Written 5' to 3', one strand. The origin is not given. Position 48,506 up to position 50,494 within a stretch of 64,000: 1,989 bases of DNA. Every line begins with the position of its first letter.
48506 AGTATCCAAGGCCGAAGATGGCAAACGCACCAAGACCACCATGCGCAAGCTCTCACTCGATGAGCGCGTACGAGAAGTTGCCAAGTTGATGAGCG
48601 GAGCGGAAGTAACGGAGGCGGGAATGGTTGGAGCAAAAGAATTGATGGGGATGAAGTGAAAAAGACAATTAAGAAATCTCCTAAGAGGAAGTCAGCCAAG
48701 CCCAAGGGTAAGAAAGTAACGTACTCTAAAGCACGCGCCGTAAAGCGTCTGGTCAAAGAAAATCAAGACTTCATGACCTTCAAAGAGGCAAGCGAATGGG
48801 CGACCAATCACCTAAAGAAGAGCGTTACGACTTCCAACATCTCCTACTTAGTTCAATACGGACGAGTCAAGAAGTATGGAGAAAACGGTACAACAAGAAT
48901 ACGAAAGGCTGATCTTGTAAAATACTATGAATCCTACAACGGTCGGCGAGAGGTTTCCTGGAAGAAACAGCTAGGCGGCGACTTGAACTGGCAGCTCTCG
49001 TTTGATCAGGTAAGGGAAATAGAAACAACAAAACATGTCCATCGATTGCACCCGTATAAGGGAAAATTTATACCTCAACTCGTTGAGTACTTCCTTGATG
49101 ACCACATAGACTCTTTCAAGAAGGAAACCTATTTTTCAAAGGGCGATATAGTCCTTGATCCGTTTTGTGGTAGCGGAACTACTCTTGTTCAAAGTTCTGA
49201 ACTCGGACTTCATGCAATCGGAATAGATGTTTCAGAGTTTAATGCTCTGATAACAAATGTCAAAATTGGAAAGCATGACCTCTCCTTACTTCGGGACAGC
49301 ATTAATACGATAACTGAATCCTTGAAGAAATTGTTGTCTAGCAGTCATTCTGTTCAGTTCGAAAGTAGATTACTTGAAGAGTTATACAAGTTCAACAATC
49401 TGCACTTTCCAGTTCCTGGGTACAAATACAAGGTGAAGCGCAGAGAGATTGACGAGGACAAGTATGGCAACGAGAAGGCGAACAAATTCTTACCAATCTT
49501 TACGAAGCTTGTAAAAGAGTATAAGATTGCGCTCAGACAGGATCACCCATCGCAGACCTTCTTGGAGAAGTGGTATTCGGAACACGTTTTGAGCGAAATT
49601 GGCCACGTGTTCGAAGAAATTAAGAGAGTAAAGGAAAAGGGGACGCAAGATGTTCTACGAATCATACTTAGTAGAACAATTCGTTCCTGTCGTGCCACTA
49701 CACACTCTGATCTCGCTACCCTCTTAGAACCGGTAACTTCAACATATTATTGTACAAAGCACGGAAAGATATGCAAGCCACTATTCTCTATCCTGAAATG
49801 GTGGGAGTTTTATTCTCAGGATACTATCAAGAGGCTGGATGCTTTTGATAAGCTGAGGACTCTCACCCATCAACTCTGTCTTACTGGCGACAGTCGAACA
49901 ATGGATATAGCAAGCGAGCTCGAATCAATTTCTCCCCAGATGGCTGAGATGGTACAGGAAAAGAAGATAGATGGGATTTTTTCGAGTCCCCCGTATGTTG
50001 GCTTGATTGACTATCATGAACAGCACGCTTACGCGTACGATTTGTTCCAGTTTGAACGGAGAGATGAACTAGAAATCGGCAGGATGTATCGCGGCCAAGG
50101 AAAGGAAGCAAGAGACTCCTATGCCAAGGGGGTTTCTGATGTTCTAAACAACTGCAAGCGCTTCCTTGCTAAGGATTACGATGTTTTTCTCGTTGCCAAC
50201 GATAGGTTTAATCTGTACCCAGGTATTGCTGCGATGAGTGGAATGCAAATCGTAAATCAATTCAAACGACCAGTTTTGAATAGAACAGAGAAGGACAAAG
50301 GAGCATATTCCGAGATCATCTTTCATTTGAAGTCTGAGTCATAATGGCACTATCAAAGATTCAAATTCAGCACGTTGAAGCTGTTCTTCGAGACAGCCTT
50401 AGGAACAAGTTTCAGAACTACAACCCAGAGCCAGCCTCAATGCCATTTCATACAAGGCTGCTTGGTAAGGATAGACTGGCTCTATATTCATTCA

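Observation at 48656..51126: Low-GC two-gene R-M-like cassette seamlessly embedded between recN and cysS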

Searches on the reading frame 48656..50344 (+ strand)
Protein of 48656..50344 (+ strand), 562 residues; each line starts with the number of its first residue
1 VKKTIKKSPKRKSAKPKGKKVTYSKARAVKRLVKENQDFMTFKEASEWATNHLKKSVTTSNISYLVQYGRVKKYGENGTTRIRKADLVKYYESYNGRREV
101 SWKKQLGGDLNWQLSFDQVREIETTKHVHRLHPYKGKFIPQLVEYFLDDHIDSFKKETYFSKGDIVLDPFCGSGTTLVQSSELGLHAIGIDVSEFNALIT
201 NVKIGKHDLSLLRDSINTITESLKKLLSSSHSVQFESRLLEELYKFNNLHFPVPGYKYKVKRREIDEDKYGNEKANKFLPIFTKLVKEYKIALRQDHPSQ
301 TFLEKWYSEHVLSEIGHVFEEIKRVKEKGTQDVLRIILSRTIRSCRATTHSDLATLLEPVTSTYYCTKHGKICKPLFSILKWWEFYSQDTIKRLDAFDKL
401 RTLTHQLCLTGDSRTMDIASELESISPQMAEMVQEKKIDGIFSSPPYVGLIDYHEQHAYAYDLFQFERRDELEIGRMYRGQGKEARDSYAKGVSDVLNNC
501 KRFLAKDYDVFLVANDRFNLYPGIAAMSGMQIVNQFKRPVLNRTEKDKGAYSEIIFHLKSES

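Call 6: search_protein_families(library=pfam, proteins=[window:48656-50344:+], max_evalue=0.01)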
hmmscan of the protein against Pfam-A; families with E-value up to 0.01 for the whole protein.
window:48656-50344:+ (562 aa): 3 families
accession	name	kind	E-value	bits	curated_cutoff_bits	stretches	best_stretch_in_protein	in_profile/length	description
PF01555.25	N6_N4_Mtase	-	2.4e-14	54.3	26.7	1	30-195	62-214/221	DNA methylase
PF09445.16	Methyltransf_15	-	0.00045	20.3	22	0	420-460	49-93/165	RNA cap guanine-N2 methyltransferase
PF01170.24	UPF0020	-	0.00069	19.8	22.3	0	161-189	27-55/197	RMKL-like, methyltransferase domain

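Call 14: find_homologous_proteins(query=window:48656-50344:+)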
Query window:48656-50344:+ (562 aa): 8000 proteins with E <= 0.001 among 8000 candidates; the best 120 are listed.
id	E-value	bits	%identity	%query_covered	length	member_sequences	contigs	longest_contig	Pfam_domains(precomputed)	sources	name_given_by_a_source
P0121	0.0e+0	1278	100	100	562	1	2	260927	PF01555.25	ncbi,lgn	-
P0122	1.1e-281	953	74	100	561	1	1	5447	PF01555.25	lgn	-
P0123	6.4e-280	948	74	96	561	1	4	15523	PF01555.25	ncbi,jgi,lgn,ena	-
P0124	4.6e-279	945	75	97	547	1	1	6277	PF01555.25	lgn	-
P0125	1.7e-269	913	70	99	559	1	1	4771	PF01555.25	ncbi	-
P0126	2.7e-268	909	73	97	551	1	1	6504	PF01555.25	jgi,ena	-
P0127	1.1e-266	904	73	94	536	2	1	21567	PF01555.25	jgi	-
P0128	1.6e-263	893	70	97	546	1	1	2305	PF01170.25,PF01555.25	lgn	-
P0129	3.4e-263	892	72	94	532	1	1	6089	PF01555.25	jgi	jgi:DNA modification methylase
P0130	4.6e-258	875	68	97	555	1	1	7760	PF01555.25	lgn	-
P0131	1.2e-256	871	67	98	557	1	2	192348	PF01555.25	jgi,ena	jgi:hypothetical protein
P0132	3.5e-256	869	69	94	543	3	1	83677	PF01555.25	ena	-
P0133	2.1e-255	867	69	93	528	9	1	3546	PF01555.25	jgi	jgi:hypothetical protein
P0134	2.6e-255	866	69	94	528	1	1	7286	PF01555.25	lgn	-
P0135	3.1e-255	866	70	94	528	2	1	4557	PF01555.25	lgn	-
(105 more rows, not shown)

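Call 15: search_protein_families(library=ncbifam, proteins=[window:48656-50344:+], max_evalue=0.01)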
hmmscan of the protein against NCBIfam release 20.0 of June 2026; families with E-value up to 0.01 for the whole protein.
window:48656-50344:+ (562 aa): 5 families
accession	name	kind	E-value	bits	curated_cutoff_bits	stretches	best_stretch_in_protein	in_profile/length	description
TIGR01177.1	TIGR01177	hypoth_equivalog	7.7e-07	28.7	316.55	1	161-194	181-214/330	TIGR01177 family methyltransferase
NF050803.1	DnaMtaseCcrMCaul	equivalog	3.4e-05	22.9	830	1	162-204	205-247/350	adenine-specific DNA-methyltransferase CcrM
NF008572.0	PRK11524.1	equivalog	0.00011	21.4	292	1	162-209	214-256/294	adenine-specific DNA-methyltransferase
NF010253.0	PRK13699.1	subfamily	0.00053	19.7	244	1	157-194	158-195/226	DNA methyltransferase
NF040721.1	Trm14_Arch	equivalog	0.0096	15.1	280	0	160-198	189-224/370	tRNA (guanine(6)-N2)-methyltransferase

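Call 16: search_solved_structures(query=window:48656-50344:+, max_evalue=0.01, show_alignments=2)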
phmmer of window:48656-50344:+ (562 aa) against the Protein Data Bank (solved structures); distinct sequences matched with E-value up to 0.01: 3.
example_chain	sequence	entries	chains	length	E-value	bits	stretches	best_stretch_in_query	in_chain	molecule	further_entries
8s9m_A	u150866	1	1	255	0.00039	22.4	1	160-194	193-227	DNA cytosine-N4 methyltransferase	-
8s9n_A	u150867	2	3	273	0.00042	22.3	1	160-194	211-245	DNA cytosine-N4 methyltransferase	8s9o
2zie_A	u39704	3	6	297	0.00082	21.3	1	162-194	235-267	Putative modification methylase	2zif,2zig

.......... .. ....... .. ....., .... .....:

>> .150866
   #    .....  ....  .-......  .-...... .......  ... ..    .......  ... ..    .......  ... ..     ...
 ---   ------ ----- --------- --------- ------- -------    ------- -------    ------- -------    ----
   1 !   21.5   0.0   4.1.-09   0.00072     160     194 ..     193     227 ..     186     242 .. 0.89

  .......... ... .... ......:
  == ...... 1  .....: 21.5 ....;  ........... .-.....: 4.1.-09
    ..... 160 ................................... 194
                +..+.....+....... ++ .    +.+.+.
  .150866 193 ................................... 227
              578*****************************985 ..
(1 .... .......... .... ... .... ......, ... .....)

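Call 18: find_encoding_contigs(protein=P0123, flank=8000, max_places=4)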
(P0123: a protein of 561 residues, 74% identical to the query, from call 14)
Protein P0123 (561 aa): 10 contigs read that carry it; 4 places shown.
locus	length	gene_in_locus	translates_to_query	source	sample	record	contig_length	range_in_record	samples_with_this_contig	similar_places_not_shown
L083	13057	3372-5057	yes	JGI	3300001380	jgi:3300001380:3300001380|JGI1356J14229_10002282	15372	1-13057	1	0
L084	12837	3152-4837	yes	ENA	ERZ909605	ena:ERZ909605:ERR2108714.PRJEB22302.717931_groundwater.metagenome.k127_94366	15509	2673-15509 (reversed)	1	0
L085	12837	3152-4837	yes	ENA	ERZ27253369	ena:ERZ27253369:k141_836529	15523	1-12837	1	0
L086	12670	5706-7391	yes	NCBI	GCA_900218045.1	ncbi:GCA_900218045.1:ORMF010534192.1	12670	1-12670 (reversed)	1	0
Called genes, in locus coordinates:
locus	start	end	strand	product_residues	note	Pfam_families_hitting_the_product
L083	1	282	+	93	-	?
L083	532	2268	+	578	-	-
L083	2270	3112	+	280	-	PF12686:DUF3800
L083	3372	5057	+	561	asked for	PF01555:N6_N4_Mtase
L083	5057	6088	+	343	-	PF09520:HinfI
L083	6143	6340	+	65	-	-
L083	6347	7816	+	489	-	PF00133:tRNA-synt_1 (faint), PF01406:tRNA-synt_1e, PF01921:tRNA-synt_1f (faint), PF09334:tRNA-synt_1g (weak), PF09190:DALR_2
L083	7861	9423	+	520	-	PF01979:Amidohydro_1, PF07969:Amidohydro_3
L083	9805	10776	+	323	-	-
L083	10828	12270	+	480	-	PF03349:Toluene_X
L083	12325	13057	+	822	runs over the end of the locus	PF01804:Penicil_amidase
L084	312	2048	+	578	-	PF02463:SMC_N, PF13175:AAA_15 (weak), PF13476:AAA_23 (weak)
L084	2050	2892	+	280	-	PF12686:DUF3800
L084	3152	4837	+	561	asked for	PF01555:N6_N4_Mtase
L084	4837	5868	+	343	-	PF09520:HinfI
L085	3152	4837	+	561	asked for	PF01555:N6_N4_Mtase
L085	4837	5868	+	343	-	PF09520:HinfI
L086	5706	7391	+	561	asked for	PF01555:N6_N4_Mtase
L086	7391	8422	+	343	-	PF09520:HinfI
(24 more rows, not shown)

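Call 19: find_encoding_contigs(protein=P0122, flank=6000, max_places=3)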
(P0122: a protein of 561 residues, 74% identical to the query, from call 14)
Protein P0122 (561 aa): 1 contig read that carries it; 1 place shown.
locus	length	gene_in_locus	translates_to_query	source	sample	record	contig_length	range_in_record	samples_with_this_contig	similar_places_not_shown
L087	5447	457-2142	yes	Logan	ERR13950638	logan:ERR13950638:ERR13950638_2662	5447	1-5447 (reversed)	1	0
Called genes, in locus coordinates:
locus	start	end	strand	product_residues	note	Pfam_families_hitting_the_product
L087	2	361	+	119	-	?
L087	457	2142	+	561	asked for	PF01555:N6_N4_Mtase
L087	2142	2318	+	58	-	PF09520:HinfI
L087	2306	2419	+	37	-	-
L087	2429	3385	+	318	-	PF01555:N6_N4_Mtase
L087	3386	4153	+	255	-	PF14511:RE_EcoO109I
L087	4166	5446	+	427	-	?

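Call 20: find_encoding_contigs(protein=P0124, flank=6000, max_places=3)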
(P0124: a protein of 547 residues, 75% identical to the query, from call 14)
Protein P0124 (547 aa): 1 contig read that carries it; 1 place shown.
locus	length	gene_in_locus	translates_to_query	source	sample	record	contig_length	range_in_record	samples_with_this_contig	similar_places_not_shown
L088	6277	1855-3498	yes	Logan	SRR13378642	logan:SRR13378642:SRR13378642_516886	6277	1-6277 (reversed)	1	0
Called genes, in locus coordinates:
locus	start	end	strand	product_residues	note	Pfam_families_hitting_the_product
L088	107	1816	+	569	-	PF02463:SMC_N, PF13175:AAA_15, PF13476:AAA_23, PF13555:AAA_29 (weak), PF13304:AAA_21 (faint)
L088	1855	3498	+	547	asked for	PF01555:N6_N4_Mtase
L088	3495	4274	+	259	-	PF09520:HinfI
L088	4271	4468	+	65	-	-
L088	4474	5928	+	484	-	PF01406:tRNA-synt_1e, PF01921:tRNA-synt_1f (faint), PF09334:tRNA-synt_1g (weak), PF00133:tRNA-synt_1 (weak), PF09334:tRNA-synt_1g (weak), PF09190:DALR_2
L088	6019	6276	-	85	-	?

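Call 21: find_encoding_contigs(protein=P0125, flank=6000, max_places=3)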
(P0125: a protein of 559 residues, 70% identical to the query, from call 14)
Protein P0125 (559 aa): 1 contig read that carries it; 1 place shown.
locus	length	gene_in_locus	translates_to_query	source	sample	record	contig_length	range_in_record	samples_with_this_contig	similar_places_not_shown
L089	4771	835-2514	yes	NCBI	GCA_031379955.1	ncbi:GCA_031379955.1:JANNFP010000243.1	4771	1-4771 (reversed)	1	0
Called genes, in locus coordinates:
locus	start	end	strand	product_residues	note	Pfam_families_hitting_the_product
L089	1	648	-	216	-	?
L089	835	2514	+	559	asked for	PF01555:N6_N4_Mtase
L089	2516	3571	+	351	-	PF09520:HinfI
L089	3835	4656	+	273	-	PF00023:Ank (faint), PF12796:Ank_2 (faint)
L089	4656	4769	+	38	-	?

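Call 23: find_related_loci(query=window:48656-50344:+, collection=metagenome_contigs, flank=7000)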
Query window:48656-50344:+ (562 aa) in metagenome_contigs; peptide patterns used: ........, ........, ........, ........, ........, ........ (x = any residue, [..] = any of these).
90 stretches matched a pattern; 60 encode a relative of the query (tblastn E <= 1e-3); 60 distinct loci.
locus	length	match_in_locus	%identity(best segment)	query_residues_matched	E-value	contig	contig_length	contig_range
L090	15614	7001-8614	74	21-559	0e+0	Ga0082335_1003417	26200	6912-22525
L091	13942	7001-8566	70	37-559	0e+0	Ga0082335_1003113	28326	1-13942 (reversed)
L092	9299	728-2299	68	35-559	0e+0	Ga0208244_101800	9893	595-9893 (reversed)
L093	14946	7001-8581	67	32-560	0e+0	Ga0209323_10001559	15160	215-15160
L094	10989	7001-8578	68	35-561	0e+0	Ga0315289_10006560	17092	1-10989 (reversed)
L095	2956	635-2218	67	32-561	0e+0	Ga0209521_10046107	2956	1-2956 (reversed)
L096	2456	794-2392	67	23-559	0e+0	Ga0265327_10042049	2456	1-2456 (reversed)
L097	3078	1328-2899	67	35-559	0e+0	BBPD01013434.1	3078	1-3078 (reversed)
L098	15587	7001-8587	65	33-562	0e+0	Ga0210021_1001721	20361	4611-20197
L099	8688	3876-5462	65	33-562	0e+0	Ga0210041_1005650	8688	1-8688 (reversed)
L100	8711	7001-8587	65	33-562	0e+0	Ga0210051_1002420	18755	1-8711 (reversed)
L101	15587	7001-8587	65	33-562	0e+0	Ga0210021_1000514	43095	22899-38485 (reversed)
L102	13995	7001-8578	66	33-559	0e+0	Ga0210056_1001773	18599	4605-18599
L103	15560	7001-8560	68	39-559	0e+0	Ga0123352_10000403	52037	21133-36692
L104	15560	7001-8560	67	40-560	0e+0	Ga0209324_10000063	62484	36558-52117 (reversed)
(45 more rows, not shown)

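Call 42: search_protein_families(library=padloc, proteins=[window:48656-50344:+], max_evalue=0.01)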
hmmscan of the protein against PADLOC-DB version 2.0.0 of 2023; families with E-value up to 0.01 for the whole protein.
window:48656-50344:+ (562 aa): 49 families (the best 25 are shown)
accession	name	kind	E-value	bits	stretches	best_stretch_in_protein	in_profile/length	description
PDLC03249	MTase_II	-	8.1e-235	778.7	1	35-561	11-540/541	Type II methyltransferase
PDLC03322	MTase_II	-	6.8e-22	75.9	1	120-265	28-167/446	Type II methyltransferase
PDLC03364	MTase_II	-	1.4e-16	58.5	1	123-205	27-101/380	Type II methyltransferase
PDLC03380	MTase_II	-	1.6e-16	58.5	1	120-224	23-121/393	Type II methyltransferase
PDLC03353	MTase_II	-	2.9e-16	57.8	2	159-204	205-250/260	Type II methyltransferase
PDLC03224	MTase_II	-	6.6e-14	49.7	1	126-204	65-136/481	Type II methyltransferase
PDLC03362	MTase_II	-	4.4e-13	46.9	1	125-226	40-129/438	Type II methyltransferase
PDLC03239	MTase_II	-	1.6e-12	44.9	1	128-255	65-180/442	Type II methyltransferase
PDLC03377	MTase_II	-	1.6e-11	41.5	1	124-291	91-247/504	Type II methyltransferase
PDLC03369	MTase_II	-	5.8e-11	39.8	1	127-203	113-181/532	Type II methyltransferase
PDLC03354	MTase_II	-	1.1e-10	39.1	1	161-217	339-395/425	Type II methyltransferase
PDLC03339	MTase_II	-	2e-10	38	1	161-212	228-282/399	Type II methyltransferase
PDLC03371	MTase_II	-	9.8e-10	36.4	1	161-195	209-243/260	Type II methyltransferase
PDLC03351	MTase_II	-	2.6e-09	34.7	1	131-297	124-271/348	Type II methyltransferase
PDLC03387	MTase_II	-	4.8e-09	33.8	1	160-194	231-265/289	Type II methyltransferase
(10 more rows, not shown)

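Call 52: search_protein_families(library=pfam, proteins=[L087:2429-3385:+, L087:3386-4153:+, L083:5057-6088:+, L083:6143-6340:+], max_evalue=0.001)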
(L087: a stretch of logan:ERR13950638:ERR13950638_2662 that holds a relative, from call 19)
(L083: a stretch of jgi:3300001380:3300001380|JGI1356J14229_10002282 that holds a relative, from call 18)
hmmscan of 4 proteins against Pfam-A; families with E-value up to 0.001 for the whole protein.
L087:2429-3385:+ (318 aa): 3 families
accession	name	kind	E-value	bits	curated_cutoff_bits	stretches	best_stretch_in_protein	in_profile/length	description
PF01555.25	N6_N4_Mtase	-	8.3e-49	166.9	26.7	1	66-306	1-221/221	DNA methylase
PF08241.18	Methyltransf_11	-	2.8e-05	25.1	21.2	0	275-312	5-42/95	Methyltransferase domain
PF13649.12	Methyltransf_25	-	0.00079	20.5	27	0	270-315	1-48/97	Methyltransferase domain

L087:3386-4153:+ (255 aa): 1 family
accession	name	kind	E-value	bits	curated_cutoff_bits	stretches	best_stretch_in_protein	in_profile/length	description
PF14511.12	RE_EcoO109I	-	4.7e-78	261.9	22.5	1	8-202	2-198/198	Type II restriction endonuclease EcoO109I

L083:5057-6088:+ (343 aa): 1 family
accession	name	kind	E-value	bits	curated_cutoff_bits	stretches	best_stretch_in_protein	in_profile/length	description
PF09520.16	RE_TdeIII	-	1.1e-52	179.5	27.2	1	5-259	3-241/242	Type II restriction endonuclease, TdeIII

L083:6143-6340:+ (65 aa): 0 families

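Call 72: search_dna_similar(query=window:48656-50344:+, collection=plasmids, mode=protein, max_rows=10, max_evalue=1e-20)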
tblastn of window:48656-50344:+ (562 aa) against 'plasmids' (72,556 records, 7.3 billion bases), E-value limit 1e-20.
No match.

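Call 73: search_dna_similar(query=window:48656-50344:+, collection=phages, mode=protein, max_rows=10, max_evalue=1e-20)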
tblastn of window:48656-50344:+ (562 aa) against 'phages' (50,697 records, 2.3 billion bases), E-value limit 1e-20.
No match.

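Call 74: find_related_loci(query=A2, collection=viral_contigs, flank=5000)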
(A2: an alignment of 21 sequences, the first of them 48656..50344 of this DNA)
Query A2 (562 aa) in viral_contigs; peptide patterns used: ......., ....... (x = any residue, [..] = any of these).
111 stretches matched a pattern; 5 encode a relative of the query (tblastn E <= 1e-3); 5 distinct loci.
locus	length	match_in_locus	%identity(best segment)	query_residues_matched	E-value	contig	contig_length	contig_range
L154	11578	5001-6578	64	32-558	0e+0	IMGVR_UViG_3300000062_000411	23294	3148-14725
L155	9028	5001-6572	62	37-561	0e+0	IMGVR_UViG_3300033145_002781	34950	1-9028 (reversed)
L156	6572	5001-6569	60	36-559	0e+0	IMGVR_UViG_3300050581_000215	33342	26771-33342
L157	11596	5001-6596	56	29-561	0e+0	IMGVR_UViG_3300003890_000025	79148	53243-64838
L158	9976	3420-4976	59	39-559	0e+0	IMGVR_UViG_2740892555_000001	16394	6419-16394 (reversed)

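Call 75: find_encoding_contigs(protein=P0127, flank=6000, max_places=2)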
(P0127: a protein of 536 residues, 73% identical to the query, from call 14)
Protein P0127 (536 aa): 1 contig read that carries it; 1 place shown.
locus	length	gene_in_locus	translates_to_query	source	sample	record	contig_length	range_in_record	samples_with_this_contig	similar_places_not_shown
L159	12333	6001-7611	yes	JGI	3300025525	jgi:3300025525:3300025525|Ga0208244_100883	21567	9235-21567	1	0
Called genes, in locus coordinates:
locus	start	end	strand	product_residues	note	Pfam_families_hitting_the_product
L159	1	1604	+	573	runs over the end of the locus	PF02463:SMC_N, PF13476:AAA_23, PF13304:AAA_21 (faint)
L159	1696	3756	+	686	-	PF02897:Peptidase_S9_N, PF00326:Peptidase_S9, PF05448:AXE1 (weak)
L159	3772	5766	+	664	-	PF26549:Tricorn_N, PF07676:PD40 (weak), PF26550:Tricorn_2nd (weak), PF08662:eIF2A (weak), PF02129:Peptidase_S15, PF20434:BD-FAE, PF00326:Peptidase_S9, PF01738:DLH, +7 more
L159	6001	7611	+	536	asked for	PF01555:N6_N4_Mtase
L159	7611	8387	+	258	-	PF09520:HinfI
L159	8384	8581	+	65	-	-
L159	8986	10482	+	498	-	PF00133:tRNA-synt_1 (faint), PF01406:tRNA-synt_1e, PF01921:tRNA-synt_1f (faint), PF09334:tRNA-synt_1g (weak), PF23493:CysS_C (faint), PF09190:DALR_2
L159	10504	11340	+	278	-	PF13620:CarboxypepD_reg, PF13715:CarbopepD_reg_2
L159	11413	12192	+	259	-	-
